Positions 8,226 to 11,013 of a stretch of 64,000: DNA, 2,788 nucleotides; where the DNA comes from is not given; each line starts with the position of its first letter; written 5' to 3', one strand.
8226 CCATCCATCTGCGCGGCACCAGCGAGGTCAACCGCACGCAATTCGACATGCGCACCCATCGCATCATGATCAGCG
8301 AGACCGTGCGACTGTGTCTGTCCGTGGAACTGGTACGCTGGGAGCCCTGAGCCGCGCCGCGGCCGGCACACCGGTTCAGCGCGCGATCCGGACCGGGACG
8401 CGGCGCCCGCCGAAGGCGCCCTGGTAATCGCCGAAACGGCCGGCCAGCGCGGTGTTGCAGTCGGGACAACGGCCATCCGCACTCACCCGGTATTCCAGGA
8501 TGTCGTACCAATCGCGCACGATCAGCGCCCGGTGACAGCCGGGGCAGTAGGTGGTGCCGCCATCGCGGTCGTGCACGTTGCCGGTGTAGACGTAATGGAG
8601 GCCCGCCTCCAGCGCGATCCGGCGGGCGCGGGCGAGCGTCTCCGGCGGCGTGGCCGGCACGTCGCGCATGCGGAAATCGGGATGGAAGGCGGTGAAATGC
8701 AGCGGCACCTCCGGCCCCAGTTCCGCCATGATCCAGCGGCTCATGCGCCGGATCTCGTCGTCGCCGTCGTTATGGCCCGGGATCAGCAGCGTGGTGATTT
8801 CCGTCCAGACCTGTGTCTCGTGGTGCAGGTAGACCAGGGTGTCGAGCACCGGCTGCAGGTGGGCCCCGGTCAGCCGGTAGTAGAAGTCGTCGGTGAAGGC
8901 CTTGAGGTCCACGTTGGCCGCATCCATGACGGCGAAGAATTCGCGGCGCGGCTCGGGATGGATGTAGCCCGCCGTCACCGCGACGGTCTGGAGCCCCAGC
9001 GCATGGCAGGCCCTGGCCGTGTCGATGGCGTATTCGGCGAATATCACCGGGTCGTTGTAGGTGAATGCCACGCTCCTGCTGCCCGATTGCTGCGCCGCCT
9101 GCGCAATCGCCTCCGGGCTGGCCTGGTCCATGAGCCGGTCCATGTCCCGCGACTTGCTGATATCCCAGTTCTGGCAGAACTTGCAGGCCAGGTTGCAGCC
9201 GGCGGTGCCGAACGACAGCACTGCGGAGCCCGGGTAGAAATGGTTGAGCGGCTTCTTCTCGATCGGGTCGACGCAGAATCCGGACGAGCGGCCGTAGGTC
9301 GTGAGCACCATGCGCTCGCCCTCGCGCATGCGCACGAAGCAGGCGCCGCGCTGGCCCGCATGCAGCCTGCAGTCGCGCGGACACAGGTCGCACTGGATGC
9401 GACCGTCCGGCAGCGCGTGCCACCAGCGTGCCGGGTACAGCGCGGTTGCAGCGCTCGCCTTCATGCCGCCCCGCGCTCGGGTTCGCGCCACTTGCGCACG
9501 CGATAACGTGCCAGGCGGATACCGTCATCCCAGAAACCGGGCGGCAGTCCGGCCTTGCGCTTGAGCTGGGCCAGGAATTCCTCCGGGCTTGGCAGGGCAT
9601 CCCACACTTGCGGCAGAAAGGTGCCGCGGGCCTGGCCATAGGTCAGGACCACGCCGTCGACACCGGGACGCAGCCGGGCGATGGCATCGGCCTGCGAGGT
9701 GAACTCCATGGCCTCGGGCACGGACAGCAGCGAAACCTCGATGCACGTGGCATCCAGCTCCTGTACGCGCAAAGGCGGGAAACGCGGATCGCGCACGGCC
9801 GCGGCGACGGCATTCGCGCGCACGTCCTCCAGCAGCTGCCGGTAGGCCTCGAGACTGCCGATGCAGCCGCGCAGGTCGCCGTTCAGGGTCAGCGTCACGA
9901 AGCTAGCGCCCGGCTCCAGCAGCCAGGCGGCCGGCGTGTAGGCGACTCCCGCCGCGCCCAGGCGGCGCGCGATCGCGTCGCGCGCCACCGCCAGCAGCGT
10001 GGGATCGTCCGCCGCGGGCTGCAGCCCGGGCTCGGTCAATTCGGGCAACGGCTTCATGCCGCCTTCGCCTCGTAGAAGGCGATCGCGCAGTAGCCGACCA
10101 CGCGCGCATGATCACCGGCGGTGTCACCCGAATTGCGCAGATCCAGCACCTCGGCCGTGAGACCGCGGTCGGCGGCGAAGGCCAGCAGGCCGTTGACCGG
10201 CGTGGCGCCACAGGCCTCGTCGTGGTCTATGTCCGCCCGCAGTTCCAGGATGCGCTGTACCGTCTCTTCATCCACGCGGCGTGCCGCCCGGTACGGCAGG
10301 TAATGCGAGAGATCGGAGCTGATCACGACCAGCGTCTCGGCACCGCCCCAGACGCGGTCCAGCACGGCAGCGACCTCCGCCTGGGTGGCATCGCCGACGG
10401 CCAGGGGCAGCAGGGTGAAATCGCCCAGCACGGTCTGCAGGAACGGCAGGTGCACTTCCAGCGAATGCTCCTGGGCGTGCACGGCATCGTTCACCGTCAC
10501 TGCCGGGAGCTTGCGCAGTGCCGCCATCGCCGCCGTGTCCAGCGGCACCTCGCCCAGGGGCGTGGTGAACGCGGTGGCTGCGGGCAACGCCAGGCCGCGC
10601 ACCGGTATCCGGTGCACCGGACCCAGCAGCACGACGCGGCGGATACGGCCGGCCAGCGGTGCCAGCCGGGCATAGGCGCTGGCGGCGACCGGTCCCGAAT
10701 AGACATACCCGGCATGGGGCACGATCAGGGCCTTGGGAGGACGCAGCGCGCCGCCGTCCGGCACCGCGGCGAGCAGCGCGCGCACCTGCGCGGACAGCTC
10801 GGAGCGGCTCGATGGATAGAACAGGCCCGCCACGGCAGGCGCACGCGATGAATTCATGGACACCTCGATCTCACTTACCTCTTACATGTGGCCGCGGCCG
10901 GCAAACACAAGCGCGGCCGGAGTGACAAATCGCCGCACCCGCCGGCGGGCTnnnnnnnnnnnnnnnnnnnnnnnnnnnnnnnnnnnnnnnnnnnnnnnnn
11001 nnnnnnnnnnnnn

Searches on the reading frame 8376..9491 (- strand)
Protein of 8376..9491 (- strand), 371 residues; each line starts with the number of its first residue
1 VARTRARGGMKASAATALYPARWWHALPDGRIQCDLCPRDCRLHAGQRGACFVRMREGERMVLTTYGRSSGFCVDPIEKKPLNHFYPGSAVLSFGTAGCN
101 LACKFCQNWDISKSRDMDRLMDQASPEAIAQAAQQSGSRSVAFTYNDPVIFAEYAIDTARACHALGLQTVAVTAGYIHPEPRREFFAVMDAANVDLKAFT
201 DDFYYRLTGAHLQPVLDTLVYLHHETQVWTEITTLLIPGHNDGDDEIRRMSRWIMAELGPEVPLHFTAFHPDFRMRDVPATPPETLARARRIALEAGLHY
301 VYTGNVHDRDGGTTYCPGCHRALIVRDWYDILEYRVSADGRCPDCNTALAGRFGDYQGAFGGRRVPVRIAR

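Call 3: search_protein_families(library=pfam, proteins=[window:8376-9491:-], max_evalue=0.01)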
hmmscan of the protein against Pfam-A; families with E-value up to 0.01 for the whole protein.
window:8376-9491:- (371 aa): 2 families
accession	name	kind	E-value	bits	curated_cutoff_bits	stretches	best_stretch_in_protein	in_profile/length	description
PF04055.27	Radical_SAM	-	1.1e-16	61.9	29.5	1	96-248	4-163/166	Radical SAM superfamily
PF13353.11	Fer4_12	-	0.00058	20.6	22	1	93-182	10-98/137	4Fe-4S single cluster domain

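Call 4: search_protein_families(library=ncbifam, proteins=[window:8376-9491:-], max_evalue=0.01)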
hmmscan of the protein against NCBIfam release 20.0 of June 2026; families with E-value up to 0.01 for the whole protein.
window:8376-9491:- (371 aa): 19 families
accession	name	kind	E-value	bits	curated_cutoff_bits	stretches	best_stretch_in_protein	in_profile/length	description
TIGR04337.1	AmmeMemoSam_rS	hypoth_equivalog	4.5e-194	644.1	220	1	21-369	1-349/349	AmmeMemoRadiSam system radical SAM enzyme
TIGR02493.1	PFLA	equivalog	3.7e-16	59.2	231.75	1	96-254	22-183/235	pyruvate formate-lyase-activating protein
TIGR04041.1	activase_YjjW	hypoth_equivalog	2.4e-14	53.4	250.2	1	152-271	123-240/276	YjjW family glycine radical enzyme activase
TIGR02494.1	PFLE_PFLC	subfamily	8.5e-11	41.6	174.35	1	141-270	127-255/293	glycyl-radical enzyme activating protein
NF008356.0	PRK11145.1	equivalog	1.4e-10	40.8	375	1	96-254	27-188/246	pyruvate formate lyase 1-activating protein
TIGR04395.1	cutC_activ_rSAM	equivalog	1.3e-09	37.7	360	1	141-255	133-246/309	choline TMA-lyase-activating enzyme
NF048010.1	SfplDhtActHpsHDes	equivalog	6e-09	35.1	430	1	146-270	140-264/298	(2S)-3-sulfopropanediol dehydratase activating enzyme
TIGR02495.1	NrdG2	equivalog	3.1e-08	33.2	131.15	1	92-256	19-182/193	anaerobic ribonucleoside-triphosphate reductase activating protein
NF033717.2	HPDL_rSAM_activ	equivalog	6.7e-08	32.1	420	1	139-254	132-248/311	4-hydroxyphenylacetate decarboxylase activase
NF033719.1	ind_deCO2_activ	equivalog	3.4e-07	29.9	425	1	141-254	133-245/302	indoleacetate decarboxylase activase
TIGR04003.1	rSAM_BssD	equivalog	4.5e-07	29.3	496.45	1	137-253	127-243/314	[benzylsuccinate synthase]-activating enzyme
NF043069.1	T4HPD_activ_SAM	equivalog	1.6e-05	24.4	425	1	99-255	85-240/299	trans-4-hydroxy-L-proline dehydratase activase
TIGR02666.1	moaA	equivalog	6.4e-05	22.1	284.05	1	96-255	17-181/336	GTP 3',8-cyclase MoaA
NF048008.1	SfplDhtActHpfHKleb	equivalog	8.7e-05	22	500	1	140-262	129-250/308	(2S)-3-sulfopropanediol dehydratase activating enzyme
TIGR02668.1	moaA_archaeal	equivalog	9e-05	21.6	325.25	1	96-242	17-163/303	GTP 3',8-cyclase MoaA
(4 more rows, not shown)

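Call 16: find_homologous_proteins(query=window:8376-9428:-, max_evalue=1e-10)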
Query window:8376-9428:- (350 aa): 8000 proteins with E <= 1e-10 among 8000 candidates; the best 120 are listed.
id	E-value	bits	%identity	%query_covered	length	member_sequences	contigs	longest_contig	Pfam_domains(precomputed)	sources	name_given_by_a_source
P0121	1.2e-221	753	87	100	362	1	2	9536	PF04055.28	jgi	jgi:pyruvate formate lyase activating enzyme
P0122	1.1e-220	750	88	100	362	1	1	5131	PF04055.28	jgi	jgi:pyruvate formate lyase activating enzyme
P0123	7.6e-220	747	87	100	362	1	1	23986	PF04055.28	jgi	-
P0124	2.1e-216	736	86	100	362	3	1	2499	PF04055.28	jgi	jgi:pyruvate formate lyase activating enzyme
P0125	1.1e-214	730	85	100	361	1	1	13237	PF04055.28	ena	-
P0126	1.2e-214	730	85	100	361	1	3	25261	PF04055.28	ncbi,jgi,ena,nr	ncbi:MAG TPA: AmmeMemoRadiSam system radical SAM enzyme [Gammaproteobacteria bacterium]|nr:AmmeMemoR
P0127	3.4e-214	729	85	100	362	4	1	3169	PF04055.28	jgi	-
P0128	4.8e-214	728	85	100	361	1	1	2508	PF04055.28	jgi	jgi:pyruvate formate lyase activating enzyme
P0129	9.8e-214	727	85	100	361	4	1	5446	PF04055.28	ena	-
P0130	2.4e-213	726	84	100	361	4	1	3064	PF04055.28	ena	-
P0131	3.7e-213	725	84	99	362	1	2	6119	PF04055.28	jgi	-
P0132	6.8e-208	708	82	99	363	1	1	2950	PF04055.28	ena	-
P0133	2.8e-206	702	83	100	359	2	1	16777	PF04055.28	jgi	jgi:pyruvate formate lyase activating enzyme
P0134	6.5e-206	701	82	100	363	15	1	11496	PF04055.28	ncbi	-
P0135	1.9e-205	700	81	100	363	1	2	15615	PF04055.28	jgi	jgi:pyruvate formate lyase activating enzyme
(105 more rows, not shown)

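Call 18: find_related_loci(query=A2, collection=genome_contigs, flank=10000)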
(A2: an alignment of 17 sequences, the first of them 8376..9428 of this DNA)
Query A2 (350 aa) in genome_contigs; peptide patterns used: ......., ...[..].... (x = any residue, [..] = any of these).
600 stretches matched a pattern (row limit reached: there are more); 599 encode a relative of the query (tblastn E <= 1e-3); the best 80 are kept; 80 distinct loci.
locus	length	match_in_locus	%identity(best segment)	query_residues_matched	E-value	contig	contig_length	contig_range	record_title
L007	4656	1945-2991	83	1-349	0e+0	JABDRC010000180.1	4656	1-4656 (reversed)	MAG: Halobacteria archaeon isolate Site_C19 k127_117859, whole genome shotgun sequence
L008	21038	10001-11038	79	1-346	0e+0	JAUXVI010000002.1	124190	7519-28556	MAG: Hylemonella sp. isolate C15_concoct.bin.55 C15_k141_354767, whole genome shotgun sequence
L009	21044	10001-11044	77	1-348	0e+0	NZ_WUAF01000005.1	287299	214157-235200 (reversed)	Cognatazoarcus halotolerans strain HKLI-1 NODE_5_length_287299_cov_100.874340, whole genome shotgun sequence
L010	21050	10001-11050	75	1-350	0e+0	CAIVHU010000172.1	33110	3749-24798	MAG: uncultured beta proteobacterium isolate I3-5_bin-402 genome assembly, contig: bin-402:172/353, whole genome shotgun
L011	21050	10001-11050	78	1-350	0e+0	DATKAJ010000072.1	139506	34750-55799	MAG TPA_asm: Burkholderiaceae bacterium isolate SMAG_U15202 k141_4814224, whole genome shotgun sequence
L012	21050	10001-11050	76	1-350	0e+0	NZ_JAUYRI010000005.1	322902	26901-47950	MAG: Thiobacillus sp. isolate C5_concoct.bin.9 C5_k141_391841, whole genome shotgun sequence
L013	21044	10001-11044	76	1-348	0e+0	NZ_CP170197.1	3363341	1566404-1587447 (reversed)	Sulfuriferula sp. GW1 chromosome, complete genome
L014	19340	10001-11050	76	1-350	0e+0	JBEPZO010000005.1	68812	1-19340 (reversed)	MAG: Thiobacillaceae bacterium isolate 03V1_S199.rosella_refined.010 NODE_358_length_68812_cov_4.907156, whole genome sh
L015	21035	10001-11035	77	1-345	0e+0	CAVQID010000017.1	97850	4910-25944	MAG: uncultured beta proteobacterium isolate MFD09730.bin.2.125 genome assembly, contig: contig_23145, whole genome shot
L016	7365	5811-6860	76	1-350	0e+0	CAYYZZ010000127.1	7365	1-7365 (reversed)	MAG TPA_asm: uncultured Streptomycetaceae bacterium isolate SRP136066_co1_25 genome assembly, contig: NODE_15690_length_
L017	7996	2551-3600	74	1-350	0e+0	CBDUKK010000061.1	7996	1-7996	MAG TPA_asm: uncultured Gammaproteobacteria bacterium isolate SRR22808129_metabat2_63 genome assembly, contig: ERZ250434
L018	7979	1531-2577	75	1-349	0e+0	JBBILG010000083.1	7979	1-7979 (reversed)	MAG: Methylobacillus sp. isolate TCF170221_bin_203 NODE_7463_length_7979_cov_4.925290, whole genome shotgun sequence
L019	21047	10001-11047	74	1-349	0e+0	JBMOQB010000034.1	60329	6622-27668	MAG: Pseudomonadota bacterium isolate Betzabe_MAG143 MAG143_34, whole genome shotgun sequence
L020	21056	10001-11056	77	1-350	0e+0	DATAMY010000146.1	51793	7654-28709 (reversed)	MAG TPA_asm: Usitatibacter sp. isolate SMAG_U7003 k141_1364370, whole genome shotgun sequence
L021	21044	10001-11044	75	1-348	0e+0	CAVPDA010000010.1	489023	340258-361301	MAG: uncultured beta proteobacterium isolate MFD00032.bin.2.89 genome assembly, contig: contig_5179, whole genome shotgu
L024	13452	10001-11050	75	1-348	0e+0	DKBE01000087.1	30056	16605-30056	MAG TPA_asm: Proteobacteria bacterium UBA6908 UBA6908_contig_1490, whole genome shotgun sequence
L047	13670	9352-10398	73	1-349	2e-180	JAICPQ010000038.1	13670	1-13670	MAG: Burkholderiales bacterium isolate TY_FP_2_bin.34 k141_5216286_length_13670_cov_8.8365, whole genome shotgun sequenc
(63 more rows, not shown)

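Call 62: search_protein_families(library=pfam, proteins=[L009:6502-7221:-, L024:11073-11723:+, L009:7282-8541:+, L009:5471-6220:-, L009:12467-15907:+, L021:6924-7742:+, L047:7215-7976:+, L008:11778-12524:+], max_evalue=0.001)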
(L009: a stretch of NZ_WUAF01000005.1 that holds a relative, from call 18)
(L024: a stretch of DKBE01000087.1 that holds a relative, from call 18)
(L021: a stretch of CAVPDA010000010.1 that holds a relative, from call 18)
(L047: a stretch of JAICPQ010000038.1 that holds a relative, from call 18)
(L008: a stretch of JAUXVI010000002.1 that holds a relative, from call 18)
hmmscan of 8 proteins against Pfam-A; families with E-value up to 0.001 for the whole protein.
L009:6502-7221:- (239 aa): 2 families
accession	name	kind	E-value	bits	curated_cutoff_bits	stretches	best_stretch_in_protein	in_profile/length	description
PF01128.25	IspD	-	1.4e-67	228.1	27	1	16-235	3-220/221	2-C-methyl-D-erythritol 4-phosphate cytidylyltransferase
PF12804.13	NTP_transf_3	-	5.2e-12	46.7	27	1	16-149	1-122/160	MobA-like NTP transferase domain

L024:11073-11723:+ (216 aa): 7 families
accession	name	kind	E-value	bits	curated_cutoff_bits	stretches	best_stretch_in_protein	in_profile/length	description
PF12697.13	Abhydrolase_6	-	2.2e-07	32.2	26.3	0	34-130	1-85/217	Alpha/beta hydrolase family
PF00561.26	Abhydrolase_1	-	1.8e-06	28.2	25.8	1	33-139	2-102/245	alpha/beta hydrolase fold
PF01738.24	DLH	-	1.8e-05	24.9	21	1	21-200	2-194/217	Dienelactone hydrolase family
PF20408.4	Abhydrolase_11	-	5.8e-05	23.4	27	1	33-196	4-169/193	Alpha/beta hydrolase domain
PF12146.15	Hydrolase_4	-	7.7e-05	22.5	27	0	32-135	5-105/239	Serine aminopeptidase, S33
PF02129.25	Peptidase_S15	-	0.0004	20.6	23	0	90-140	80-129/262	X-Pro dipeptidyl-peptidase (S15 family)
PF00326.27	Peptidase_S9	-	0.00054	19.9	22.6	0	90-139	48-97/213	Prolyl oligopeptidase family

L009:7282-8541:+ (419 aa): 2 families
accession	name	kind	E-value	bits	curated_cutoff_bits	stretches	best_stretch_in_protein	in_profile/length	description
PF13194.11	DUF4010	-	5.5e-59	199.8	30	1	182-391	1-210/210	Domain of unknown function (DUF4010)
PF02308.21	MgtC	-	1e-22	81.2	31.4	1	15-133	1-119/121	MgtC family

L009:5471-6220:- (249 aa): 2 families
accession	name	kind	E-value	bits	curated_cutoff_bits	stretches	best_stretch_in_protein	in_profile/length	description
PF02834.22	LigT_PEase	-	7.7e-22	77.7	23.3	2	83-159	2-86/87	LigT like Phosphoesterase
PF13563.12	2_5_RNA_ligase2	-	2e-12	47.9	27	1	85-230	2-151/152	2'-5' RNA ligase superfamily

L009:12467-15907:+ (1146 aa): 9 families
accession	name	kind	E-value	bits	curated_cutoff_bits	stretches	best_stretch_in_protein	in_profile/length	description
PF03461.20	TRCF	-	4.2e-28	98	25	1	1010-1103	1-94/95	TRCF domain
PF00270.35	DEAD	-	1.2e-27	97.2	26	1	606-766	1-163/167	DEAD/DEAH box helicase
PF17757.6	UvrB_inter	-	9.7e-24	83.8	22.9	1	138-225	3-91/91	UvrB interaction domain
PF00271.37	Helicase_C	-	1e-22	80.9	23.5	1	807-910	10-109/110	Helicase conserved C-terminal domain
PF21132.2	MFD_D3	-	2e-22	79.3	21.8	1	379-452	2-73/73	MFD, D3 domain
PF02559.22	CarD_TRCF_RID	-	1.8e-18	66.8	23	1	481-536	1-56/57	CarD-like/TRCF RID domain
PF04851.21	ResIII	-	7.2e-13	49.2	22.5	1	605-762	4-162/164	Type III restriction enzyme, res subunit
PF14814.11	UB2H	-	5.2e-05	23.7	27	1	138-179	1-42/85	Bifunctional transglycosylase second domain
PF00176.29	SNF2-rel_dom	-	7.4e-05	22.4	24.9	1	629-767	21-168/290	SNF2-related domain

L021:6924-7742:+ (272 aa): 0 families

L047:7215-7976:+ (253 aa): 1 family
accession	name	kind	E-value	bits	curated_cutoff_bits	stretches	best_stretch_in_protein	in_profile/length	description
PF02464.23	CinA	-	1.3e-59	200.7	23.5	1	97-250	2-155/155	Competence-damaged protein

L008:11778-12524:+ (248 aa): 0 families

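Call 72: search_protein_families(library=pfam, proteins=[L019:5853-6836:+, L019:6921-7727:-, L019:7978-8448:+, L019:11217-11936:+, L019:11950-12594:+, L019:12597-13112:+, L019:13096-14823:+, L019:14899-15924:+], max_evalue=0.001)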
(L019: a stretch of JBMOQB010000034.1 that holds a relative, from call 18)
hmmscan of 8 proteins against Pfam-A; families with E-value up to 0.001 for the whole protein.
L019:5853-6836:+ (327 aa): 2 families
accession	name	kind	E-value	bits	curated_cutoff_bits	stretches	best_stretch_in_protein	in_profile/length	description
PF02866.23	Ldh_1_C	-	6.2e-40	137.5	22.6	1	157-324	2-172/174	lactate/malate dehydrogenase, alpha/beta C-terminal domain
PF00056.29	Ldh_1_N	-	8.9e-33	113.7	27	1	5-152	1-140/141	lactate/malate dehydrogenase, NAD binding domain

L019:6921-7727:- (268 aa): 0 families

L019:7978-8448:+ (156 aa): 0 families

L019:11217-11936:+ (239 aa): 3 families
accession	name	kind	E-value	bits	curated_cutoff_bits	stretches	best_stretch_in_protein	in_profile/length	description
PF01738.24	DLH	-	8.1e-07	29.3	21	1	48-233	5-203/217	Dienelactone hydrolase family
PF20408.4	Abhydrolase_11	-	1.3e-05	25.5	27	1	55-221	2-170/193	Alpha/beta hydrolase domain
PF12146.15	Hydrolase_4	-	1.5e-05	24.9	27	0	53-159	2-105/239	Serine aminopeptidase, S33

L019:11950-12594:+ (214 aa): 1 family
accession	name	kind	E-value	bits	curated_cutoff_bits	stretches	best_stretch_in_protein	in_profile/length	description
PF03167.25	UDG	-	1.1e-10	42.2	24.3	1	34-187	5-138/141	Uracil DNA glycosylase superfamily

L019:12597-13112:+ (171 aa): 1 family
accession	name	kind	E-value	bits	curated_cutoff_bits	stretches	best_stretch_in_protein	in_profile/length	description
PF01661.27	Macro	-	4.3e-49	165.8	22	1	21-133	1-118/118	Macro domain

L019:13096-14823:+ (575 aa): 6 families
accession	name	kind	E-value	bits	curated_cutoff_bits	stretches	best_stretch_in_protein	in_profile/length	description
PF14791.11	DNA_pol_B_thumb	-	5.3e-24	84.3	25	1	257-317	1-63/63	DNA polymerase beta thumb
PF14716.13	HHH_8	-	5.5e-24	84.8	30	1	5-80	2-73/73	Helix-hairpin-helix domain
PF14520.12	HHH_5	-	5.5e-16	59.2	27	1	95-150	2-55/57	Helix-hairpin-helix domain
PF02811.25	PHP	-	1.4e-08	35.7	26.4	1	342-505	1-164/164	PHP domain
PF00633.29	HHH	-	5.4e-06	26.4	24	0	86-111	2-27/30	Helix-hairpin-helix motif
PF14792.12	DNA_pol_B_palm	-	8.9e-06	26.4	25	1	169-210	11-52/113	DNA polymerase beta palm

L019:14899-15924:+ (341 aa): 1 family
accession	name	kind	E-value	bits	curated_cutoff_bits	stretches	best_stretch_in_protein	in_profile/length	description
PF09587.15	PGA_cap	-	2.6e-79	266.8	27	1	12-262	1-255/255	Bacterial capsule synthesis protein PGA_cap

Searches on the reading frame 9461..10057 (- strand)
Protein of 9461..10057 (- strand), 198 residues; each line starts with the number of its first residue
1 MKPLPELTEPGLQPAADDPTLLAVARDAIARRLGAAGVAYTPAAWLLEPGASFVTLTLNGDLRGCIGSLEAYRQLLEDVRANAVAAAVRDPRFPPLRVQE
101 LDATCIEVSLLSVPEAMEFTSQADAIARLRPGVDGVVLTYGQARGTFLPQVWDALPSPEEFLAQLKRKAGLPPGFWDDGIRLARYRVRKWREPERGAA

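Call 3: search_protein_families(library=pfam, proteins=[window:9461-10057:-], max_evalue=0.01)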
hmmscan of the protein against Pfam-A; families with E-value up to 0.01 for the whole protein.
window:9461-10057:- (198 aa): 1 family
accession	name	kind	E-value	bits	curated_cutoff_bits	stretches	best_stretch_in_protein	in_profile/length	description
PF01871.22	AMMECR1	-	1.3e-45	155.3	25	1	23-189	2-167/168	AMMECR1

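Call 4: search_protein_families(library=ncbifam, proteins=[window:9461-10057:-], max_evalue=0.01)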
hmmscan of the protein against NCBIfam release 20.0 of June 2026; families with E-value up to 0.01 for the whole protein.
window:9461-10057:- (198 aa): 3 families
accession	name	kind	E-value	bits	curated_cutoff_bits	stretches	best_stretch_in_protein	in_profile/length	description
TIGR04335.1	AmmeMemoSam_A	hypoth_equivalog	2.8e-56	189.6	99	1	21-190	3-175/175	AmmeMemoRadiSam system protein A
TIGR00296.1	TIGR00296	hypoth_equivalog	9.1e-33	113.6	91.05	1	52-194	46-192/200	TIGR00296 family protein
NF002000.0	PRK00801.1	equivalog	9.7e-29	99.9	273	1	45-190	39-184/201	hypothetical protein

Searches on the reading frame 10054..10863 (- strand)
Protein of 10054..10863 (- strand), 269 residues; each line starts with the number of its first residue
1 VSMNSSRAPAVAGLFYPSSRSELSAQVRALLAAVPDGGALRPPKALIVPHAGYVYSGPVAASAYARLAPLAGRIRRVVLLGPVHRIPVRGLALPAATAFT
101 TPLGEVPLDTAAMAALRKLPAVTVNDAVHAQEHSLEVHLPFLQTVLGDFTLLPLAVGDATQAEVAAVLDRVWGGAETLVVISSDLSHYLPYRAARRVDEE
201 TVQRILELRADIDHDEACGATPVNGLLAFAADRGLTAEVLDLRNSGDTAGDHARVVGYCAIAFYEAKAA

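Call 3: search_protein_families(library=pfam, proteins=[window:10054-10863:-], max_evalue=0.01)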
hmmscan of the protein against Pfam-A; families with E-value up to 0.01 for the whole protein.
window:10054-10863:- (269 aa): 1 family
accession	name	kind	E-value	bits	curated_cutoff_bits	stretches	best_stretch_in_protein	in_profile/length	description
PF01875.22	Memo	-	4.9e-51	173.9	27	1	9-260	2-267/269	Memo-like protein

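Call 4: search_protein_families(library=ncbifam, proteins=[window:10054-10863:-], max_evalue=0.01)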
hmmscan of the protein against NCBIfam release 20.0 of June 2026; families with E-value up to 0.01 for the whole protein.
window:10054-10863:- (269 aa): 2 families
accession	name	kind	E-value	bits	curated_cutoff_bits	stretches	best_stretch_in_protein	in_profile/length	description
TIGR04336.1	AmmeMemoSam_B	hypoth_equivalog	3.2e-79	266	26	1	7-263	1-270/270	AmmeMemoRadiSam system protein B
NF001987.0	PRK00782.1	equivalog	1.7e-49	168.5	295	1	7-263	3-265/267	MEMO1 family protein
